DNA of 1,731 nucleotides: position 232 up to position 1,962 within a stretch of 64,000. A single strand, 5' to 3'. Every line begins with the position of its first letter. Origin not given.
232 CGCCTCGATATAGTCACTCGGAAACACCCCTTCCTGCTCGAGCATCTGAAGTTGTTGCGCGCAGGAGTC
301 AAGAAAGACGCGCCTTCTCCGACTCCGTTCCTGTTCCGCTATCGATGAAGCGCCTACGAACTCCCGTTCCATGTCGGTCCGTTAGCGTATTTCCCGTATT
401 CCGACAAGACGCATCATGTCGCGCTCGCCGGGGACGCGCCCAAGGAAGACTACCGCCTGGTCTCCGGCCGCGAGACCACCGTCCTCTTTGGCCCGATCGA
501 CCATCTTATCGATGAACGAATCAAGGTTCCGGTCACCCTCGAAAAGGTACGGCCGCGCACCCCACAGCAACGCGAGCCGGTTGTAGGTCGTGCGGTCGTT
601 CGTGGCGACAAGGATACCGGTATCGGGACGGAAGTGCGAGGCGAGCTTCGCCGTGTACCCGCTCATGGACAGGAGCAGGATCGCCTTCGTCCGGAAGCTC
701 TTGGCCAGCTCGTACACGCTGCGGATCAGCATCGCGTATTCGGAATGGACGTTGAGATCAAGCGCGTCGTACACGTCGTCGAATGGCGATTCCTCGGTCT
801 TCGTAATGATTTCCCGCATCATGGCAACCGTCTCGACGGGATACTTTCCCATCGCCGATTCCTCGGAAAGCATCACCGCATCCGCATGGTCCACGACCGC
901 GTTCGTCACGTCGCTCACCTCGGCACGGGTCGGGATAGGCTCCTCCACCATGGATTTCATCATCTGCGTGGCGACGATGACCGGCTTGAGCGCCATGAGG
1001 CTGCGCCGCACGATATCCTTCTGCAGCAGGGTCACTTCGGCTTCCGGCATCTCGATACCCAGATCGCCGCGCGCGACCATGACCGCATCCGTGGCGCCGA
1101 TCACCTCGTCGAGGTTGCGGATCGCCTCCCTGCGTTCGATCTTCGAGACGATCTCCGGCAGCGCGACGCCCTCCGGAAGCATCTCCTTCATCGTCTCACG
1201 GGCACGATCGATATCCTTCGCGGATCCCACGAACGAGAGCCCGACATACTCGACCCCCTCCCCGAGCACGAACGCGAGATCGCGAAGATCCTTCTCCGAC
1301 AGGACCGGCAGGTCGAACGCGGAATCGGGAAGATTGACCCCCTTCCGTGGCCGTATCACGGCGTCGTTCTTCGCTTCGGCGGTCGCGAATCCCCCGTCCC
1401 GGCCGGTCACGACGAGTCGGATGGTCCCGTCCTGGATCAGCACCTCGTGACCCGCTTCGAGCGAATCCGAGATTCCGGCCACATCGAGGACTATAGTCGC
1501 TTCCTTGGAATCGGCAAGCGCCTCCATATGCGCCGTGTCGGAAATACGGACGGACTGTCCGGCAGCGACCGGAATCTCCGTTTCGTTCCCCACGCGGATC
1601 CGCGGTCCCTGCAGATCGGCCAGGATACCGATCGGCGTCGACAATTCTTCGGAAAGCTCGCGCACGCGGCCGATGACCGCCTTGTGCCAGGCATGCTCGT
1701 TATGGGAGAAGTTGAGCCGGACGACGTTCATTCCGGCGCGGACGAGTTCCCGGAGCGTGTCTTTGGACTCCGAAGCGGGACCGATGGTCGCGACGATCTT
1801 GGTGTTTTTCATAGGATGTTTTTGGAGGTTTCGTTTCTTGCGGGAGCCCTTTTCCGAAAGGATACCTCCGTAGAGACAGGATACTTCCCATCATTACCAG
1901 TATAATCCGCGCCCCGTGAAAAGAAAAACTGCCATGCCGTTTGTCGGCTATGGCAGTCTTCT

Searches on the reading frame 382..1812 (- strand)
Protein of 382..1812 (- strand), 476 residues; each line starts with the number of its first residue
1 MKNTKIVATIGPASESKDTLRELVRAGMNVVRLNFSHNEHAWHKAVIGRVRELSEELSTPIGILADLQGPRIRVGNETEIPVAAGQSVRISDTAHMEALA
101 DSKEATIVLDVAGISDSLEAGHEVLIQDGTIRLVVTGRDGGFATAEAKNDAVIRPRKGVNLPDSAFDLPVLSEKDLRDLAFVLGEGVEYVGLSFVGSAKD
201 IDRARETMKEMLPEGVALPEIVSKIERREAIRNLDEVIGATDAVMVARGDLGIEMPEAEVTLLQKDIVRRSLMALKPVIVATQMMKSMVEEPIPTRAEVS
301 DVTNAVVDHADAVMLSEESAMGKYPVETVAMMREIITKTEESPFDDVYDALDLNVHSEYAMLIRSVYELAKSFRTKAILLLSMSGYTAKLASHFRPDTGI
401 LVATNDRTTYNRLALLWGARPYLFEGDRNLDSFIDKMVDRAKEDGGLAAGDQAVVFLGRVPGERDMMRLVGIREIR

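Call 61: find_encoding_contigs(protein=window:382-1812:-, flank=10000, max_places=3)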
Protein window:382-1812:- (476 aa): 2 contigs read that carry it; 2 places shown.
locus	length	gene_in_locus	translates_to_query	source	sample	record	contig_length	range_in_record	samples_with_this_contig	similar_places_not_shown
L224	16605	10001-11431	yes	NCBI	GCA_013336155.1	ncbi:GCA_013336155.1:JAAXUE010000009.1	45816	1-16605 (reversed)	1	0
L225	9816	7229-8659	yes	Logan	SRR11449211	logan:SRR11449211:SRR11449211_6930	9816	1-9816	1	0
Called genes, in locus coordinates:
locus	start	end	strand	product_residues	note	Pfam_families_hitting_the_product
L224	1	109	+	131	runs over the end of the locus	PF08378:NERD (weak), PF02021:UPF0102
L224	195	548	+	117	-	PF01258:zf-dskA_traR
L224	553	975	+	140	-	PF01252:Peptidase_A8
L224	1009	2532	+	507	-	PF13541:ChlI, PF00493:MCM (faint), PF00158:Sigma54_activat (faint), PF01078:Mg_chelatase, PF07728:AAA_5, PF13335:Mg_chelatase_C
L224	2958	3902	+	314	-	PF03990:DUF348, PF07501:G5, PF03330:DPBB_1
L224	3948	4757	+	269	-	PF00398:RrnaAD, PF13649:Methyltransf_25 (faint)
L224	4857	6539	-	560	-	PF01040:UbiA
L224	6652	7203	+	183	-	PF04011:LemA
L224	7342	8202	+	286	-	PF01435:Peptidase_M48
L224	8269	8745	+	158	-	-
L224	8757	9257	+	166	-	-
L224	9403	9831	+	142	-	-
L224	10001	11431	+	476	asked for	PF00224:PK, PF02887:PK_C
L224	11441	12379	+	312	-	-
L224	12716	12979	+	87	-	PF01541:GIY-YIG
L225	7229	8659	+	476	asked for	PF00224:PK, PF02887:PK_C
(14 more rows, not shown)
